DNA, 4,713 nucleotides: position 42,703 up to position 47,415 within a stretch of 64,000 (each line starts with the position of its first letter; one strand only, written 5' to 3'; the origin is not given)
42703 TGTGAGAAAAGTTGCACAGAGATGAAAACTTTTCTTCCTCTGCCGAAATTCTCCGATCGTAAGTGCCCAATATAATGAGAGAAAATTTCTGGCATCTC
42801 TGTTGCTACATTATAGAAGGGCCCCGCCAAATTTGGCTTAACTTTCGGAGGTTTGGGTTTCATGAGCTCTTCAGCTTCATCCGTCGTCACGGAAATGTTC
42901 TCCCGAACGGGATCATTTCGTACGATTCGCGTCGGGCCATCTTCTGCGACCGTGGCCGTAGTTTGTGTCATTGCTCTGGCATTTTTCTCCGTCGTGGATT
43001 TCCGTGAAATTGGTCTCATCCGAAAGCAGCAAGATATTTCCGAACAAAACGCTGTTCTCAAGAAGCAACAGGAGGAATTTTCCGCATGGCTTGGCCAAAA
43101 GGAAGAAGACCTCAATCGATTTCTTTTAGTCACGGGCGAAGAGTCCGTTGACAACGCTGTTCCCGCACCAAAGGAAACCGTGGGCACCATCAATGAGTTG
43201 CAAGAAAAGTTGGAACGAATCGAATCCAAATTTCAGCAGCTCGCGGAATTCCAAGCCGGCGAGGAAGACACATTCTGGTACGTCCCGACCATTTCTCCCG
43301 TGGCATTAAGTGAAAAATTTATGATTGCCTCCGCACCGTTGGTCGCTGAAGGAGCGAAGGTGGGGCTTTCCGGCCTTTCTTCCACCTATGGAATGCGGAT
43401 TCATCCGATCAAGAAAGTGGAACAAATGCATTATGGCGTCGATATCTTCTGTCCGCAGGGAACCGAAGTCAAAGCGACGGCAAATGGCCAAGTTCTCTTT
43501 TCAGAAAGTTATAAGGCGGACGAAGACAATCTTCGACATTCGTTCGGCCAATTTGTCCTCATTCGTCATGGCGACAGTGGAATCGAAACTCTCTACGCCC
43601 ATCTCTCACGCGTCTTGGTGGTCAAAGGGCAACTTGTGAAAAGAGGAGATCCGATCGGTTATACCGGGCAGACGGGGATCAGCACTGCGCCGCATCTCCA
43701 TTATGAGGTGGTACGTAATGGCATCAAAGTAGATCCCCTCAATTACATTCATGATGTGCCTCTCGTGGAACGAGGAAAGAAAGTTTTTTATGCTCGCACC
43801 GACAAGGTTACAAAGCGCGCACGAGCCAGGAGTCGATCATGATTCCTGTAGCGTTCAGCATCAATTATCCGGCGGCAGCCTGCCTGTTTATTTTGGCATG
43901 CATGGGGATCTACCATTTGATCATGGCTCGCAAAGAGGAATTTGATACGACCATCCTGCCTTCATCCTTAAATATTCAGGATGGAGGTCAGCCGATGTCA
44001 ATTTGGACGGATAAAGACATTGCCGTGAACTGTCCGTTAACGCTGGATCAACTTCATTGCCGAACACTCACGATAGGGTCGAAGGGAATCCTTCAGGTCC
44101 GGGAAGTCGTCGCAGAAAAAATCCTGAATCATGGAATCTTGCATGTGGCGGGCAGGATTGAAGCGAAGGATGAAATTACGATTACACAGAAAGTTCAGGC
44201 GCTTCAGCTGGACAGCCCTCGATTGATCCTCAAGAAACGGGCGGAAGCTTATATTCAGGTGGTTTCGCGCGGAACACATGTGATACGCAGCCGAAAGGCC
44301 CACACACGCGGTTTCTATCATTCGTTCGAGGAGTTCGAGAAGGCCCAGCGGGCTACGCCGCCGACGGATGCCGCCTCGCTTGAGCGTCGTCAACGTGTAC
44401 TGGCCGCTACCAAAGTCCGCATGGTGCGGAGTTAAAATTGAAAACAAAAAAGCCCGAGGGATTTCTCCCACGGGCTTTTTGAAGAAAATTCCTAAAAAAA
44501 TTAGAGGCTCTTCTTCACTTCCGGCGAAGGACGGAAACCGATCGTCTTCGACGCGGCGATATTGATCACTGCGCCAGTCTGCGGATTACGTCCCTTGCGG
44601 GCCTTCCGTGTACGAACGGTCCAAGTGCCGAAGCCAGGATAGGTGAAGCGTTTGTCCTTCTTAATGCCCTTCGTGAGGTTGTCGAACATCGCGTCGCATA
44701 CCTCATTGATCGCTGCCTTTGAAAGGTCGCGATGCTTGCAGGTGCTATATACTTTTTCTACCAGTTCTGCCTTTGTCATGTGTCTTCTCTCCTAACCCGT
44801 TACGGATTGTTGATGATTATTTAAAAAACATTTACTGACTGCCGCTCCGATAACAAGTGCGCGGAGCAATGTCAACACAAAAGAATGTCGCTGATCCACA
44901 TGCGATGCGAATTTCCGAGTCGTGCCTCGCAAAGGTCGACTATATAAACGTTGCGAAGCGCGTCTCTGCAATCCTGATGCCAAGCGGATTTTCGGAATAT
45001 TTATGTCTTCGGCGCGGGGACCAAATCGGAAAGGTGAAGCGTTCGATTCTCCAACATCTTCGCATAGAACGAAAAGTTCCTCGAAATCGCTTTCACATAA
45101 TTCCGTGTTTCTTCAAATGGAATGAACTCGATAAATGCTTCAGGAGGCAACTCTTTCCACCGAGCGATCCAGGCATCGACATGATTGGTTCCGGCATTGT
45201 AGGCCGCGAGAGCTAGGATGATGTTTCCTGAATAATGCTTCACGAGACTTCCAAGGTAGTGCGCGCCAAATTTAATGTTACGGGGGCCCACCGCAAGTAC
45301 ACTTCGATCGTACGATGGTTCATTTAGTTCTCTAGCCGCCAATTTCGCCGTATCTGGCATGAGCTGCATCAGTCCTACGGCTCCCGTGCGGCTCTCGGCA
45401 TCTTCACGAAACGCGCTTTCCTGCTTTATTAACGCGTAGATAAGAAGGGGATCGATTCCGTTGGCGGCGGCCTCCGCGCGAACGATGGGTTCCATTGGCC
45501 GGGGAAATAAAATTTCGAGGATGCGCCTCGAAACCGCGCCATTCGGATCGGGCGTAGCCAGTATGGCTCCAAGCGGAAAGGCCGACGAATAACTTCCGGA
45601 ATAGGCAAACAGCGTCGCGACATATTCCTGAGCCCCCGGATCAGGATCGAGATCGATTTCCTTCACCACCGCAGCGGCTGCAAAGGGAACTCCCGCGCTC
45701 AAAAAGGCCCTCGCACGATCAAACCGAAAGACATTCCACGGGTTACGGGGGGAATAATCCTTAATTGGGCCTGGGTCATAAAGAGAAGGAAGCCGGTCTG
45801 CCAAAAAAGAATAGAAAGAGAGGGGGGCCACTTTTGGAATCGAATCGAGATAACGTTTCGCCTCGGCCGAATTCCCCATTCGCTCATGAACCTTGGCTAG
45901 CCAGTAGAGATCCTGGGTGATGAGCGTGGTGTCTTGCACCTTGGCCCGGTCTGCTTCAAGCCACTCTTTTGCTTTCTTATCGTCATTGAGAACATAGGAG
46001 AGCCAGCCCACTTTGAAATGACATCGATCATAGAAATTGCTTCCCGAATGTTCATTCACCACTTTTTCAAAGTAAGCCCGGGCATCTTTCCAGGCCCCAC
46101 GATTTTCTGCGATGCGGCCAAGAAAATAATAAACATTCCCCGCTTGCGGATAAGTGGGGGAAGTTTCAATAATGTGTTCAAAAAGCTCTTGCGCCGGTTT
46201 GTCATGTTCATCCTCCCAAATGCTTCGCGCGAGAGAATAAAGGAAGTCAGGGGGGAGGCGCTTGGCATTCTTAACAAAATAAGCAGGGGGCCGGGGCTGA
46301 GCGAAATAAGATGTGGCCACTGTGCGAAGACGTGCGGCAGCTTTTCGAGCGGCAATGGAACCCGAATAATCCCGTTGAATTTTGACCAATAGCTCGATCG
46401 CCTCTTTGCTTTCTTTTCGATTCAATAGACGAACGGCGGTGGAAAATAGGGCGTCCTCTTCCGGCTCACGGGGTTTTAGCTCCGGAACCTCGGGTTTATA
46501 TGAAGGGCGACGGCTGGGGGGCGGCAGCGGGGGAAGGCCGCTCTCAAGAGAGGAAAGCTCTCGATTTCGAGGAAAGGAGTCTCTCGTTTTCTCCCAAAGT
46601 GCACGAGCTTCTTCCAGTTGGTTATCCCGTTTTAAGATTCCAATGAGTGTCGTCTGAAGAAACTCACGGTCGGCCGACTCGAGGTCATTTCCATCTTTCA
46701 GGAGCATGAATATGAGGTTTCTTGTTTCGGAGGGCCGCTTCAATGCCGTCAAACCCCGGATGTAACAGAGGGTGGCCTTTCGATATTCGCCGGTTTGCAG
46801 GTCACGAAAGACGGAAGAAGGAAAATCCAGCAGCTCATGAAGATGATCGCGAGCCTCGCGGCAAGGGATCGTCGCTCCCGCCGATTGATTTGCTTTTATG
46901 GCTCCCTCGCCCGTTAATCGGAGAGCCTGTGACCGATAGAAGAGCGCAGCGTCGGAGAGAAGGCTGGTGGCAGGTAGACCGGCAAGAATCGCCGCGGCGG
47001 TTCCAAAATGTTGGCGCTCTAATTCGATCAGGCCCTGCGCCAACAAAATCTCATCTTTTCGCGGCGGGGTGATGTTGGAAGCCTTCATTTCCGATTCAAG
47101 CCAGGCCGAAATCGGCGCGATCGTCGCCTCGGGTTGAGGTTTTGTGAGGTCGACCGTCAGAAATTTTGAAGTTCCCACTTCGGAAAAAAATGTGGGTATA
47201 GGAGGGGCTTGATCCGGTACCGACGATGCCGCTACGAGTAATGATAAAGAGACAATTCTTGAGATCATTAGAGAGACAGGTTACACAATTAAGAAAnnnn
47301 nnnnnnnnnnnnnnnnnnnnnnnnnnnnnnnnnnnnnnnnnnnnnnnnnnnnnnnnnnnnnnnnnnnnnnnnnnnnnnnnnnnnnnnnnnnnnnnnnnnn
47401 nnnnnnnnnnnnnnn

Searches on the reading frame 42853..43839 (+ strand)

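Call 42: search_protein_families(library=pfam, proteins=[window:42853-43839:+], max_evalue=0.001)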
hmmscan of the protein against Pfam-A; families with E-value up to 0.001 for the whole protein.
window:42853-43839:+ (329 aa): 1 family
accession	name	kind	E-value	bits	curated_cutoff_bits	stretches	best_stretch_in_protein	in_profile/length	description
PF01551.29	Peptidase_M23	-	1.5e-30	105.7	28.7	1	191-295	1-96/96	Peptidase family M23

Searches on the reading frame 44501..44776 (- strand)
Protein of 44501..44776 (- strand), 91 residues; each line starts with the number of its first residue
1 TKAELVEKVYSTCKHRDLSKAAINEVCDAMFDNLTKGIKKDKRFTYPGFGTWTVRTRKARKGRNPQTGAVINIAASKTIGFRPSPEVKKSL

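Call 42: search_protein_families(library=pfam, proteins=[window:44501-44776:-], max_evalue=0.001)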
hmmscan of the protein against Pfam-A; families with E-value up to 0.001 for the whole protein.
window:44501-44776:- (91 aa): 1 family
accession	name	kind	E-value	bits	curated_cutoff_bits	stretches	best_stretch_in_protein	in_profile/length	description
PF00216.26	Bac_DNA_binding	-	3.3e-25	88.6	22.4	1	1-90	2-88/90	Bacterial DNA-binding protein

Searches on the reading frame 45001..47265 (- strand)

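Call 14: search_protein_families(library=pfam, proteins=[window:45001-47265:-], max_evalue=0.001)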
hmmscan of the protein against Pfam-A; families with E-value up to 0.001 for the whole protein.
window:45001-47265:- (754 aa): 10 families
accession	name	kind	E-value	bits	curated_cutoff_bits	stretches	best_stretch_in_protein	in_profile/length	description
PF01464.25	SLT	-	3e-28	98.2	21.3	1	595-707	3-112/117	Transglycosylase SLT domain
PF13174.12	TPR_6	-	9.6e-11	42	26.3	0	453-482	3-32/33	Tetratricopeptide repeat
PF07719.23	TPR_2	-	2e-09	37.3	27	0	378-403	3-28/34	Tetratricopeptide repeat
PF14559.12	TPR_19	-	3.9e-08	33.9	25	0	358-406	10-55/68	Tetratricopeptide repeat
PF13428.12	TPR_14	-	1.4e-07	31.9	23.5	0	453-481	4-32/44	Tetratricopeptide repeat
PF13424.12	TPR_12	-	1.3e-05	25.7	30.1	0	358-403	22-72/77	Tetratricopeptide repeat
PF13432.12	TPR_16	-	2.4e-05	25.1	32.7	0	359-405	17-60/65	Tetratricopeptide repeat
PF25058.1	ARM_TT21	-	0.00013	22.4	27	0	269-312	92-136/155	Tetratricopeptide repeat protein 21 ARM repeat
PF13181.12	TPR_8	-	0.00035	20.9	25.7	0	453-473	4-24/34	Tetratricopeptide repeat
PF12895.13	ANAPC3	-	0.00045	20.9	27.2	0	451-476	24-49/82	Anaphase-promoting complex, cyclosome, subunit 3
